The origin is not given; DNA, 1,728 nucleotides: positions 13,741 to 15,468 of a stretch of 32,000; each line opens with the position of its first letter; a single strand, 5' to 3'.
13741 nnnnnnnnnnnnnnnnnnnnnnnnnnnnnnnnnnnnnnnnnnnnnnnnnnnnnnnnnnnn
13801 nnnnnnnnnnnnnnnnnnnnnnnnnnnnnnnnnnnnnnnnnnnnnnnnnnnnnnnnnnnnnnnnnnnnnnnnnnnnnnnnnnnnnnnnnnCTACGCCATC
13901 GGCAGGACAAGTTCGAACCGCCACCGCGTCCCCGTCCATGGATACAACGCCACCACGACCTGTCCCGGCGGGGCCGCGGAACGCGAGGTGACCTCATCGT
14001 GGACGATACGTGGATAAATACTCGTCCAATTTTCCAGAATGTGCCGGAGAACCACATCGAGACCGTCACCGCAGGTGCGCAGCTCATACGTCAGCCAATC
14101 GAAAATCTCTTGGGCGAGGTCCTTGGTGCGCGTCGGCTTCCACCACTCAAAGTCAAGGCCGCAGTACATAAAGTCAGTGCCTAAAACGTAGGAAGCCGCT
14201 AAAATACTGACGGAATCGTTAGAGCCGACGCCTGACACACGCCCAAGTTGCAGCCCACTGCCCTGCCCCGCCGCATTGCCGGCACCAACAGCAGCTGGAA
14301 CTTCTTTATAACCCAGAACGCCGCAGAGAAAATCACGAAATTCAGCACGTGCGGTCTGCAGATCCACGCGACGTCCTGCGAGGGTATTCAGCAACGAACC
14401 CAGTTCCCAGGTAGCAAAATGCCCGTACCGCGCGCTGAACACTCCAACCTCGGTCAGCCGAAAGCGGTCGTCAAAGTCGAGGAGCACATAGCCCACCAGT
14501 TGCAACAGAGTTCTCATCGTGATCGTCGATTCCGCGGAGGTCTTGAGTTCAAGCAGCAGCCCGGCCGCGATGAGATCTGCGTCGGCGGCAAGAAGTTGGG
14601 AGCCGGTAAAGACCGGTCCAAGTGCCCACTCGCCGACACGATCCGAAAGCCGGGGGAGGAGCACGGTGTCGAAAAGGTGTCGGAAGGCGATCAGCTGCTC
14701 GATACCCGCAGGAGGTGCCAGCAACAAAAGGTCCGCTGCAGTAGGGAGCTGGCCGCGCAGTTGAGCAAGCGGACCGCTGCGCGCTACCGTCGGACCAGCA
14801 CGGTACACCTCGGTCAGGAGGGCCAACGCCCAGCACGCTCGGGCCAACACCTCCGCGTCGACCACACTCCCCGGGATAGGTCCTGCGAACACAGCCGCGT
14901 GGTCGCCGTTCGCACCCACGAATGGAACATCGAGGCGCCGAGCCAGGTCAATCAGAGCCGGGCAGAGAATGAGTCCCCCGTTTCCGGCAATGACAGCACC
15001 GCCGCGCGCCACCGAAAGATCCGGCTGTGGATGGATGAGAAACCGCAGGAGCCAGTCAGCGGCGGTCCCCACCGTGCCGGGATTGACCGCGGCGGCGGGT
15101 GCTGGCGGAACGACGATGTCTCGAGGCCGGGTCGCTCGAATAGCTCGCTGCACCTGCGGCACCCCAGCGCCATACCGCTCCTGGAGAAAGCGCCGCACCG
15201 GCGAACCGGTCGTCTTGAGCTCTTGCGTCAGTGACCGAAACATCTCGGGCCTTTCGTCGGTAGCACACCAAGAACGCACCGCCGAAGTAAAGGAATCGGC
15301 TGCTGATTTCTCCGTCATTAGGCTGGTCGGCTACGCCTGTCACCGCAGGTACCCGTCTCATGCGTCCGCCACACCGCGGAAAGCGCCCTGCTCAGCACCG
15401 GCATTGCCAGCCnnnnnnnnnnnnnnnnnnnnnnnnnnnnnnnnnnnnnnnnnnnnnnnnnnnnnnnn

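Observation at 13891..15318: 475-aa ORF with a RecB/Cas4-type PD-(D/E)XK signature: candidate stand-alone nuclease of unknown biology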

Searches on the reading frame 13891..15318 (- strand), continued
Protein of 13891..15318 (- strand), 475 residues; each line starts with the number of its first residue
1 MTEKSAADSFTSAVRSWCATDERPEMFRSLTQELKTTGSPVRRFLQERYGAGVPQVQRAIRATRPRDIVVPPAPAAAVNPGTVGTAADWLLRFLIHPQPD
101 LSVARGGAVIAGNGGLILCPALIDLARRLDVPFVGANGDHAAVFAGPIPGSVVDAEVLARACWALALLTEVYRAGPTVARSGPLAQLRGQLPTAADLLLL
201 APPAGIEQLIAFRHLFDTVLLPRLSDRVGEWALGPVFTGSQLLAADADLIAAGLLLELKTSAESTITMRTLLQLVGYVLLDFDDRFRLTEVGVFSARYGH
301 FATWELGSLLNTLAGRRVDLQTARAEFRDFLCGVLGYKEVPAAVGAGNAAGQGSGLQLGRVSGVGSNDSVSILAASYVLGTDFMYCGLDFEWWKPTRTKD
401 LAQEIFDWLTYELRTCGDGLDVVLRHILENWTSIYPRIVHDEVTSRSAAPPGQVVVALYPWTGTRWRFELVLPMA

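Call 62: search_protein_representatives(alignment_id=A2)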
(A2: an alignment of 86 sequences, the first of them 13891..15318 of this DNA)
Query: 86 sequences, 317 profile positions. Proteins with E-value up to 0.001 (for the whole library): 2947; up to 1e-10: 1641; up to 1e-30: 328. The best 150 are listed.
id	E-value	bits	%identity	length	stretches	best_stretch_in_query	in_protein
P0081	2.1e-136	470.7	-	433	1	4-313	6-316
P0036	1.6e-130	451.4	-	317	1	8-313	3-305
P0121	1.5e-123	428.5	-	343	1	4-314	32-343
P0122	1.6e-114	398.7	-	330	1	7-312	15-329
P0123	2.9e-113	394.7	-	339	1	6-266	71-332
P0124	9.0e-113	393.0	-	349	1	9-313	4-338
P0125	7.7e-100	350.6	-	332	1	4-312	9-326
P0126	1.8e-93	329.6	-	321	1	6-312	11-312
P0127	6.8e-92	324.4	-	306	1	10-310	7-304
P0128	8.3e-92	324.2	-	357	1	10-313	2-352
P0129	1.2e-90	320.4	-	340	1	8-312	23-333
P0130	2.1e-90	319.5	-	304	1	7-311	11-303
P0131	4.4e-90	318.5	-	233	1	118-314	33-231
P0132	2.4e-89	316.1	-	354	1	10-311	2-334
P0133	1.5e-88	313.4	-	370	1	8-314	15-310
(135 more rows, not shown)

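Call 64: search_protein_families(library=pfam, alignment_id=A3, max_evalue=1)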
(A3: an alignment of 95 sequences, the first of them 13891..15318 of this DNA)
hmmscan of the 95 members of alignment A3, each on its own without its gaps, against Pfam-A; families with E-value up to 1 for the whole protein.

A. member 1, window:13891-15318:- (475 aa): 0 families

B. families by the number of members that match (of 95 scanned): 32 families (the first 25 are shown)
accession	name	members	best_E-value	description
PF11774.14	Lsr2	1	2e-05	Lsr2 dimerization domain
PF24623.2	Phage_zn_bind_8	1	2.6e-05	Putative DNA-binding phage zinc finger domain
PF00053.31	EGF_laminin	1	0.005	Laminin EGF domain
PF14354.12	Lar_restr_allev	1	0.0066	Restriction alleviation protein Lar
PF12412.13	DUF3667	1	0.015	Protein of unknown function (DUF3667)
PF13542.12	HTH_Tnp_ISL3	1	0.018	Helix-turn-helix domain of transposase family ISL3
PF11777.13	DUF3316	1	0.034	Protein of unknown function (DUF3316)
PF21403.4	OTU1_UBXL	1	0.047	OTU1, UBXL domain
PF05465.18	Halo_GVPC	1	0.05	Halobacterial gas vesicle protein C (GVPC) repeat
PF13240.11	Zn_Ribbon_1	1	0.12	zinc-ribbon domain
PF14660.12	DUF4458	1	0.12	Domain of unknown function (DUF4458)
PF23182.1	PABC_AtC3H46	1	0.13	AtC3H46 PABC domain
PF01599.25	Ribosomal_S27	1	0.13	Ribosomal protein S27a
PF19143.6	Omp85_2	1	0.13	OMP85 superfamily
PF01980.22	TrmO_N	1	0.16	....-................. O N-terminal domain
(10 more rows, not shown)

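Call 65: search_solved_structures(query=A3, max_evalue=10, show_alignments=3)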
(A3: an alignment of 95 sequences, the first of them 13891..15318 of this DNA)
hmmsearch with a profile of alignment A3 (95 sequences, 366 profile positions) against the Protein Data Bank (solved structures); distinct sequences matched with E-value up to 10: 4.
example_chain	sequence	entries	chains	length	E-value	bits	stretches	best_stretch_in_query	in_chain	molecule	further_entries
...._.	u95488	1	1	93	0.31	13.5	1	144-192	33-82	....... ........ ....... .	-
6kko_C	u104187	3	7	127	0.68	12.3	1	32-112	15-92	DUF1987 domain-containing protein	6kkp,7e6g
6k4f_U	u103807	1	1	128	0.69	12.3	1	32-112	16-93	DUF1987 domain-containing protein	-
9pro_z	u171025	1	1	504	8.2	8.8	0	166-201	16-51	PSMD5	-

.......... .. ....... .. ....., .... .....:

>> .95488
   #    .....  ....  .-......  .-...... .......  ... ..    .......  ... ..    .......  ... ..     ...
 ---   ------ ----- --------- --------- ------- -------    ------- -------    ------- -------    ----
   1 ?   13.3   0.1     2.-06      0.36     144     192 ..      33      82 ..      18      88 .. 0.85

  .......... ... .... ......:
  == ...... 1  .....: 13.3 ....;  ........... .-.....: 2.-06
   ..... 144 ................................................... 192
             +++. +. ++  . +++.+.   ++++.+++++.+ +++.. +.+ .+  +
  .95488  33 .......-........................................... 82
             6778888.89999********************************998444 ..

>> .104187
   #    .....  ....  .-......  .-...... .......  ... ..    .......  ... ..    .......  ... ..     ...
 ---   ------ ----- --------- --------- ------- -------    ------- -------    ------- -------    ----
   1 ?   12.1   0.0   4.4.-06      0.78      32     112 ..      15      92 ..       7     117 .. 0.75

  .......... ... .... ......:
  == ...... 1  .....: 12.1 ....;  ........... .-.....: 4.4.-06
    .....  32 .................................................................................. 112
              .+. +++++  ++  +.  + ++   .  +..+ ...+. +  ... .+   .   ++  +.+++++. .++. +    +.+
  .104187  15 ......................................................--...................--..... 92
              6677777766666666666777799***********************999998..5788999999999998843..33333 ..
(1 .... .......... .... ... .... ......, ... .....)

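Call 74: fold_search(model_id=the predicted structure, library=viral)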
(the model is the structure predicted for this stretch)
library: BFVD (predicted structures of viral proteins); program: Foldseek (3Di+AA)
matches with E <= 10: 536; with E <= 0.001: 2
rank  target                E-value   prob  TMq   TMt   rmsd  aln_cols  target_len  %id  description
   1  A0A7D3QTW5            3.9e-04  0.87  0.21  0.11  21.0       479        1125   11  DNA 3'-5' helicase [Fadolivirus FV1/VV64]
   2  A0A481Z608            5.7e-04  1.00  0.26  0.23  12.5       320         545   12  AP (Apurinic) endonuclease family 2 [Pithovirus LCPAC201]
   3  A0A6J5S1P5            1.2e-03  0.98  0.20  0.23  15.9       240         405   11  Exodeoxyribonuclease 8, PDDEXK-like domain containing protein [uncultured Caudovirales phage]
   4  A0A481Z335            1.8e-03  0.99  0.19  0.18   9.7       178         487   16  AP (Apurinic) endonuclease family 2 [Pithovirus LCPAC101]
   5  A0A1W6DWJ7            4.9e-03  0.72  0.19  0.25  16.2       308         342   12  (no name in the UniProt tables at hand)
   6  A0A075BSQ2            7.1e-03  0.82  0.25  0.29  14.9       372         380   14  PD-(D/E)XK endonuclease-like domain-containing protein [Microcystis phage MaMV-DC]
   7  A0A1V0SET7            7.5e-03  0.94  0.26  0.18  16.4       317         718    9  DNA 3'-5' helicase [Hokovirus HKV1]
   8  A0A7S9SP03            7.5e-03  0.57  0.18  0.20  16.0       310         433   12  PD-(D/E)XK nuclease superfamily protein [Serratia phage Tsm2]
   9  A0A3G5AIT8            9.9e-03  0.93  0.20  0.11  15.4       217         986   14  DNA 3'-5' helicase [Sylvanvirus sp.]
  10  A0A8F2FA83            2.1e-02  0.44  0.19  0.17  15.7       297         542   13  Putative intein containing helicase [Salmonella phage fmb-p1]
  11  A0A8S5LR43            2.5e-02  0.77  0.11  0.30  10.7       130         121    8  Uncharacterized protein [Myoviridae sp. ctfJc17]
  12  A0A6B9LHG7            2.7e-02  0.77  0.20  0.23  12.9       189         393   13  (no name in the UniProt tables at hand)
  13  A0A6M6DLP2            3.5e-02  0.98  0.18  0.21   7.5       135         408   14  (no name in the UniProt tables at hand)
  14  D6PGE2                3.7e-02  0.84  0.19  0.29   6.3       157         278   12  (no name in the UniProt tables at hand)
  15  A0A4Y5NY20            4.3e-02  0.35  0.17  0.18  14.1       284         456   12  (no name in the UniProt tables at hand)
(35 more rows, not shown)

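Call 87: search_protein_families(library=pfam, proteins=[L023:5767-8004:+, L025:9086-9994:+, L106:1-1317:+], max_evalue=0.01)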
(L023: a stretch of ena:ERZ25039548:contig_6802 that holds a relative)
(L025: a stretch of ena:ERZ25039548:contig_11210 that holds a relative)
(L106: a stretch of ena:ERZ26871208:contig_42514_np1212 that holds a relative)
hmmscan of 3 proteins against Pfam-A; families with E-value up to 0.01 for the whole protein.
L023:5767-8004:+ (745 aa): 5 families
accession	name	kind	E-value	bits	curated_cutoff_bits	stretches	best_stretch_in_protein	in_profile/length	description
PF13361.12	UvrD_C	-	3.9e-20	73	25.6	2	665-729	290-348/350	UvrD-like helicase C-terminal domain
PF00580.27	UvrD-helicase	-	7.7e-19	68.8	23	1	260-530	2-256/271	UvrD/REP helicase N-terminal domain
PF13245.12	AAA_19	-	6.1e-12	46.3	25.1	1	271-528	10-132/134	AAA domain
PF13538.12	UvrD_C_2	-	2.2e-08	34.3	27.4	1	701-726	25-51/52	UvrD-like helicase C-terminal domain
PF13604.12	AAA_30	-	0.00014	22.1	27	1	259-322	2-66/191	AAA domain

L025:9086-9994:+ (302 aa): 0 families

L106:1-1317:+ (438 aa): 0 families

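Call 105: search_protein_families(library=pfam, alignment_id=A5, max_evalue=0.00001)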
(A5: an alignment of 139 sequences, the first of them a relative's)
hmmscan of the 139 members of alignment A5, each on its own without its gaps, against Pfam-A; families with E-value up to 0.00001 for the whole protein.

A. member 1, L004:4827-6050:+ (407 aa): 3 families
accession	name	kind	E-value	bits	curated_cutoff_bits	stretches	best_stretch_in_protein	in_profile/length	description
PF13361.12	UvrD_C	-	1.3e-21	77.9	25.6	2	306-370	290-348/350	UvrD-like helicase C-terminal domain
PF00580.27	UvrD-helicase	-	2.5e-09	37.6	23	1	80-172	163-256/271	UvrD/REP helicase N-terminal domain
PF13538.12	UvrD_C_2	-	4.3e-09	36.6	27.4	0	342-367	25-51/52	UvrD-like helicase C-terminal domain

B. families by the number of members that match (of 139 scanned): 108 families (the first 25 are shown)
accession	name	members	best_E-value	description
PF13361.12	UvrD_C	7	1.3e-21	UvrD-like helicase C-terminal domain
PF00580.27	UvrD-helicase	7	5.1e-21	UvrD/REP helicase N-terminal domain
PF13538.12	UvrD_C_2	7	4.3e-09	UvrD-like helicase C-terminal domain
PF00589.27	Phage_integrase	6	3.2e-24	Phage integrase family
PF13245.12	AAA_19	6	3.6e-12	AAA domain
PF13374.12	TPR_10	3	3.9e-56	Tetratricopeptide repeat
PF13424.12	TPR_12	3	1.6e-53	Tetratricopeptide repeat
PF13560.12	HTH_31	3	1.5e-17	Helix-turn-helix domain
PF02384.22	N6_Mtase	2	4e-60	N-6 DNA Methylase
PF00004.35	AAA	2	6.5e-31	ATPase family associated with various cellular activities (AAA)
PF00515.34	TPR_1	2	1.1e-28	Tetratricopeptide repeat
PF12161.14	HsdM_N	2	2.5e-24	HsdM N-terminal domain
PF13181.12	TPR_8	2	1.8e-22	Tetratricopeptide repeat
PF00293.34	NUDIX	2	2.8e-22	NUDIX domain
PF07719.23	TPR_2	2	5.9e-22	Tetratricopeptide repeat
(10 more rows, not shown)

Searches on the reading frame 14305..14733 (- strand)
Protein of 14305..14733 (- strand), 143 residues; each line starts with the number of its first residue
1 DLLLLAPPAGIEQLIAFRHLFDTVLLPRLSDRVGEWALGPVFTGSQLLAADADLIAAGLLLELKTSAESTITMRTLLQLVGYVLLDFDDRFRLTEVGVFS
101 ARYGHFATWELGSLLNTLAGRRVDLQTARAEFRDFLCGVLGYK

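Call 75: predict_structure(alignment_id=A4)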
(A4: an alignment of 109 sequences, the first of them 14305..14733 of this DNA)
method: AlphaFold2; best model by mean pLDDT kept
length: 143 residues; sequences in the alignment: 109
mean_pLDDT: 96.6   pTM: 0.88
mean pLDDT of the five models: 96.6, 96.5, 96.3, 96.1, 95.8
residues with pLDDT >= 90: 137; 70-90: 6; 50-70: 0; < 50: 0
segments of 3 or more residues with pLDDT < 50: none
pLDDT, mean of each block of 10 residues (from residue 1): 91 95 98 98 97 98 95 97 98 98 97 98 98 97 84
secondary structure, 60 per line:
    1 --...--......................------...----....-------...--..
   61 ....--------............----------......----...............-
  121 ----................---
elements in order: H8-29 E36-38 H43-46 E54-56 E59-64 H73-84 E95-100 E105-110 H111-119 H125-140

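Call 78: fold_search(model_id=the predicted structure, library=pdb)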
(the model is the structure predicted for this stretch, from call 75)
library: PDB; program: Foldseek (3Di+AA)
matches with E <= 10: 248; with E <= 0.001: 0
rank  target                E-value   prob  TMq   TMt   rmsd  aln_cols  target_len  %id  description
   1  3ijm_B                6.4e-03  0.97  0.37  0.36   9.1       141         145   15  The structure of a restriction endonuclease-like fold superfamily protein from Spirosoma linguale. (released 2009-09-22)
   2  3ijm_A                1.9e-02  0.90  0.36  0.35   9.1       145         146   14  The structure of a restriction endonuclease-like fold superfamily protein from Spirosoma linguale. (released 2009-09-22)
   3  2cv8_B                8.8e-02  0.35  0.28  0.25   7.1       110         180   18  Crystal structure of tRNA-intron endonuclease from Sulfolobus tokodaii (released 2005-12-01)
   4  6ppu_A                1.1e-01  0.77  0.45  0.14   6.5       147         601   11  Cryo-EM structure of AdnAB-AMPPNP-DNA complex (released 2019-11-20)
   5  5ean_A                1.2e-01  0.90  0.34  0.05   6.4        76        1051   21  Crystal structure of Dna2 in complex with a 5' overhang DNA (released 2015-11-18)
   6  7ex6_B                1.3e-01  0.30  0.34  0.29  17.4       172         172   12  Crystal structure of Ebinur Lake virus cap snatching endonuclease in complex with inhibitor 11 (released 2022-02-16)
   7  9iac_B                1.4e-01  0.77  0.48  0.28   8.2       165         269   13  Structure of the Argonaute-associated Cas4 family protein 1 (ACE1) from Microcystis aeruginosa (MaACE1) (released 2025-04-23)
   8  3fqi                  1.4e-01  0.28  0.25  0.13   7.5        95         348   16  Crystal Structure of the Mouse Dom3Z (released 2009-02-03)
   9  5ulj_A                1.6e-01  0.44  0.29  0.14   6.5        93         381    9  Crystal structure of Scheffersomyces stipitis Rai1 in complex with (3'-NADP)+ and calcium ion (released 2017-05-17)
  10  7ex6_D                1.7e-01  0.35  0.36  0.32  17.2       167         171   12  Crystal structure of Ebinur Lake virus cap snatching endonuclease in complex with inhibitor 11 (released 2022-02-16)
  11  7ex7_C                1.7e-01  0.35  0.36  0.31  18.3       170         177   12  Crystal structure of Ebinur Lake virus cap snatching endonuclease in complex with inhibitor 16 (released 2022-02-16)
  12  7ewu_D                1.8e-01  0.33  0.37  0.31  18.2       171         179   13  Crystal structure of Ebinur Lake virus cap snatching endonuclease (WT) (released 2022-01-26)
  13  5eaw_A                1.9e-01  0.72  0.36  0.06   6.1        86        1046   21  Crystal structure of Dna2 nuclease-helicase (released 2015-11-18)
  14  7eww_A                1.9e-01  0.25  0.33  0.28  17.3       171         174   14  Crystal structure of Ebinur Lake virus cap snatching endonuclease (N52A mutant) (released 2022-01-26)
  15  7ewy_B                1.9e-01  0.21  0.32  0.28  16.7       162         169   15  Crystal structure of Ebinur Lake virus cap snatching endonuclease (D79A mutant) (released 2022-01-26)
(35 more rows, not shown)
